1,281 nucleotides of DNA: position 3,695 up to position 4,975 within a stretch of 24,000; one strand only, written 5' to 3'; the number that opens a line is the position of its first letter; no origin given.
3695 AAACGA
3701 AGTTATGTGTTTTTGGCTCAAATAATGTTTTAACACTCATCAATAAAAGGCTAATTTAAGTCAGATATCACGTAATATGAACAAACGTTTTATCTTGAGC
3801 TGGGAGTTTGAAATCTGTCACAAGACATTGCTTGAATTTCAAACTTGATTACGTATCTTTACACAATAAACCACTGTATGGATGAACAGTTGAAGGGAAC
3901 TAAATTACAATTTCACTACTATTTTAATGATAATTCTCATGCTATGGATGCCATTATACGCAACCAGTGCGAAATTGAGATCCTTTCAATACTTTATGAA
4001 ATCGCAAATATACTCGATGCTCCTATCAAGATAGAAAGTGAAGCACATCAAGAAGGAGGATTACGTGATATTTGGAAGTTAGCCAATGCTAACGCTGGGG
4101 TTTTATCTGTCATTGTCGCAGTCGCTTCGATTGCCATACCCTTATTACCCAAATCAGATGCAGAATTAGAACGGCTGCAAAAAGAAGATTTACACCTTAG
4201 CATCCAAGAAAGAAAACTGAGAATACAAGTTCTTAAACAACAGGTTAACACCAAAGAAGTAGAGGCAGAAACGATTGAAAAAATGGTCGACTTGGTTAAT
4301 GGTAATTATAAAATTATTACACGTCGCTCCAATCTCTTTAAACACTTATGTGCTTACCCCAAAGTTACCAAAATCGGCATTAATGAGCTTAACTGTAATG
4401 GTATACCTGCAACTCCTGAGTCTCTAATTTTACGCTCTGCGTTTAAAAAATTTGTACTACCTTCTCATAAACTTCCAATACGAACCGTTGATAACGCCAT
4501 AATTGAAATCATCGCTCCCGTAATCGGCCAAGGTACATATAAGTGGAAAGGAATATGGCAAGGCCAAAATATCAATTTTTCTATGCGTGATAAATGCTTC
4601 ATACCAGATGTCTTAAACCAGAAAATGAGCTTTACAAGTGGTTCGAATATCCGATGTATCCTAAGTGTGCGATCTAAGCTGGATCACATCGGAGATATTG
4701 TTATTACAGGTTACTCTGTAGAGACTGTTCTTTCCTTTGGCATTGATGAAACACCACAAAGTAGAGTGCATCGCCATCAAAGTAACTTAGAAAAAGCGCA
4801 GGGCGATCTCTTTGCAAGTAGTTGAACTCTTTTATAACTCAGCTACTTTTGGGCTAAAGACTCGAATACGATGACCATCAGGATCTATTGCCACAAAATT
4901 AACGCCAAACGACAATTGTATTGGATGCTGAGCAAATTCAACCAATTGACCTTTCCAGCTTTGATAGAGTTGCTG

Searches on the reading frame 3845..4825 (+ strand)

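Call 4: search_protein_families(library=pfam, proteins=[window:3845-4825:+])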
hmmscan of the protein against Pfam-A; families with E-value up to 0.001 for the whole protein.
window:3845-4825:+ (326 aa): 0 families

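Call 40: search_protein_families(library=pfam, proteins=[window:3845-4825:+], max_evalue=10)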
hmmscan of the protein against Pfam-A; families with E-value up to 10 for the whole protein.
window:3845-4825:+ (326 aa): 1 family
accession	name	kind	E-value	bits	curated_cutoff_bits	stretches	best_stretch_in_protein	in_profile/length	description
PF11932.13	DUF3450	-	0.042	13.6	32.6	1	97-141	98-142/241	Protein of unknown function (DUF3450)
